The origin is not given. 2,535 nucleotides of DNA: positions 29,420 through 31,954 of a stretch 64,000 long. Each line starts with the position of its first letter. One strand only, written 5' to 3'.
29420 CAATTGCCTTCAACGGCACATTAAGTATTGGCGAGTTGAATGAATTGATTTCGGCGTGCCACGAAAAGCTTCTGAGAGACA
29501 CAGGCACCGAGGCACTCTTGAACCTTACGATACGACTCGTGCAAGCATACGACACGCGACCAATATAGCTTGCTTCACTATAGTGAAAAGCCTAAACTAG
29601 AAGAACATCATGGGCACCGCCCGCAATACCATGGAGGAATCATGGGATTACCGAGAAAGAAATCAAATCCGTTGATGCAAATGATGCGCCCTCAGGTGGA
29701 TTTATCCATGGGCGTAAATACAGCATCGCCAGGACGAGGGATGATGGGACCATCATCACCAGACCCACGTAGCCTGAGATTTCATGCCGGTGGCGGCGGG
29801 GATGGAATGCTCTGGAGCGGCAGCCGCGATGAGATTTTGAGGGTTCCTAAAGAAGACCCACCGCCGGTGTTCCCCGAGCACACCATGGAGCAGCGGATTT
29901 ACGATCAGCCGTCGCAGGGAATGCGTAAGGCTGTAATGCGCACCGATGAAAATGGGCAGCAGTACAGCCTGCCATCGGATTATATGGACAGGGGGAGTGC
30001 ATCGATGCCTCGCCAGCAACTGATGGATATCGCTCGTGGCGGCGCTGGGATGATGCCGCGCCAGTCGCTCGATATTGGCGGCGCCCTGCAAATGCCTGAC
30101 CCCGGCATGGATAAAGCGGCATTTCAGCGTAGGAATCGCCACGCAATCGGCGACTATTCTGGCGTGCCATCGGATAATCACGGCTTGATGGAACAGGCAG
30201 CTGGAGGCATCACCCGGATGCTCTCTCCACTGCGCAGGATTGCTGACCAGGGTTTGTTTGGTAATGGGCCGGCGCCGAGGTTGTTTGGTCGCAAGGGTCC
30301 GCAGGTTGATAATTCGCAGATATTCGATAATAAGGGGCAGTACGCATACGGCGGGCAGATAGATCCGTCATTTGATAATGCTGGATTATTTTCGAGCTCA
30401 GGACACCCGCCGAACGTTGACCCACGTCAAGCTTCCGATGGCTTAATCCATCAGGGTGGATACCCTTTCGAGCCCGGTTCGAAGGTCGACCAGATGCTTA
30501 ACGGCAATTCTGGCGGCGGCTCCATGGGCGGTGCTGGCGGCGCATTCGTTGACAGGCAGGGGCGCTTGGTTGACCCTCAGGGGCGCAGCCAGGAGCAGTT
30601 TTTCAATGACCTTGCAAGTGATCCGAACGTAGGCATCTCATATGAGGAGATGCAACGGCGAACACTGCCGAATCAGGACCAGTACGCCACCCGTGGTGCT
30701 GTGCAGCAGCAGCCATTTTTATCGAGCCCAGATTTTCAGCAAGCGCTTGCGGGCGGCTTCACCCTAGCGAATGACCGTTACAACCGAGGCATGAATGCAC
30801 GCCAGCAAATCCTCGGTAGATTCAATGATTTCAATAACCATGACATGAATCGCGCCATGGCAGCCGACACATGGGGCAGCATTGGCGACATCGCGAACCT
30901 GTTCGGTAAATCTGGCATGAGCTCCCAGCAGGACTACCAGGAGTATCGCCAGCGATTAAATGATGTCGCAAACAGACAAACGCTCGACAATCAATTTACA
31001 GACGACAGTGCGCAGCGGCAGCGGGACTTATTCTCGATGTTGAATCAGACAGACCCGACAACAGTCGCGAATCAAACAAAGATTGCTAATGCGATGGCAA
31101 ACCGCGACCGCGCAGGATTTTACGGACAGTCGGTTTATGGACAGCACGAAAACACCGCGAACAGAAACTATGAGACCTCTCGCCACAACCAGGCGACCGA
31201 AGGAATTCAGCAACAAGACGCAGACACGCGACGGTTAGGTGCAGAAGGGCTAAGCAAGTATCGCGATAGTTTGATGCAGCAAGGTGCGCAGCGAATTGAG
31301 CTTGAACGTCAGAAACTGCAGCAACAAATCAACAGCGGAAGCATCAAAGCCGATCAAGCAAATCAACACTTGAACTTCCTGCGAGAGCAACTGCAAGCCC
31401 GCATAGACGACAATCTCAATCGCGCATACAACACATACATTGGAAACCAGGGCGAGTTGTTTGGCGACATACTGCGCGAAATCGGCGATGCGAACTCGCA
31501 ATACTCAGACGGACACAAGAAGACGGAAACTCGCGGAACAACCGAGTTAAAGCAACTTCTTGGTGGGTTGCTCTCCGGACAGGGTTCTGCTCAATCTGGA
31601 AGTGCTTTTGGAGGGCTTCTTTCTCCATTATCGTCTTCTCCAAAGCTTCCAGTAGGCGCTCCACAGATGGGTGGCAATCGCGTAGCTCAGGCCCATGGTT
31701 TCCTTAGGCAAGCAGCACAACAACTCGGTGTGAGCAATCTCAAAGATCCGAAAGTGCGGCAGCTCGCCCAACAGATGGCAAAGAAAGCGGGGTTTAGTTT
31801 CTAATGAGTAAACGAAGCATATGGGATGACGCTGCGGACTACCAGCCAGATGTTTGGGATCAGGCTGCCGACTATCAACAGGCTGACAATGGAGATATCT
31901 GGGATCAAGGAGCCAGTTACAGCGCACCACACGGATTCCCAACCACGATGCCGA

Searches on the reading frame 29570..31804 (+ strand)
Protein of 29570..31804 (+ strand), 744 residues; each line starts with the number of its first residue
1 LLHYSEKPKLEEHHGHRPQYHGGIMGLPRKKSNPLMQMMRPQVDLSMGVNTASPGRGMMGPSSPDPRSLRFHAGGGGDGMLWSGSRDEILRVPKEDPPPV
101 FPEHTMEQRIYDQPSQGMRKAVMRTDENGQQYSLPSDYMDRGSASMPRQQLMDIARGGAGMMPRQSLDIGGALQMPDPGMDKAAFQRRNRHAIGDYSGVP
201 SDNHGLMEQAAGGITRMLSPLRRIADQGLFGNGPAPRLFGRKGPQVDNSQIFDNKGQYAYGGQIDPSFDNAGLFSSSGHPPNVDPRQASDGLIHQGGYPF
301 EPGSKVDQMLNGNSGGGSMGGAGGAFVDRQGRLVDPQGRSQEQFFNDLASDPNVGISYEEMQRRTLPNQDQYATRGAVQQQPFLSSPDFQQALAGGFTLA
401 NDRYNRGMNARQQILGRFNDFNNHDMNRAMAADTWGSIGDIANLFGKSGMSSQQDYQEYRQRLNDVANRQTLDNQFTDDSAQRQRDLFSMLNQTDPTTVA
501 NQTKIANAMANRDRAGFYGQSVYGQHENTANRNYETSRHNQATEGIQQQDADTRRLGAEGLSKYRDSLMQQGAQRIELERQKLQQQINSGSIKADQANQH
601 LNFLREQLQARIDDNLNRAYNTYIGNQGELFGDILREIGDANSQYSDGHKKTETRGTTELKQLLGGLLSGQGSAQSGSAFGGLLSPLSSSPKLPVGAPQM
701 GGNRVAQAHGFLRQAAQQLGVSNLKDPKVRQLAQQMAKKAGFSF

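Call 56: search_protein_families(library=pfam, proteins=[window:29570-31804:+], max_evalue=0.001)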
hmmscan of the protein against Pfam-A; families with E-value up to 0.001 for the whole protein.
window:29570-31804:+ (744 aa): 0 families

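Call 58: search_protein_families(library=padloc, proteins=[window:29570-31804:+], max_evalue=0.001)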
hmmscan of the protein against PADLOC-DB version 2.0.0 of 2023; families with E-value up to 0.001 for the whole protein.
window:29570-31804:+ (744 aa): 0 families

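Call 91: search_protein_families(library=ncbifam, proteins=[window:29570-31804:+], max_evalue=0.1)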
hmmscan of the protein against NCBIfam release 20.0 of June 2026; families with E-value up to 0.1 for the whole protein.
window:29570-31804:+ (744 aa): 2 families
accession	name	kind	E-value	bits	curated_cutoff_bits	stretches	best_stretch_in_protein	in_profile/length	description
NF052655.1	XchromeleprotEdmS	equivalog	0.012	15.4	100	1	563-588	24-48/54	extrachromosomal elements maintenance protein EdmS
NF033458.1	lipid_A_LpxG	equivalog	0.055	12.8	350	1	402-511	95-198/321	UDP-2,3-diacylglucosamine diphosphatase LpxG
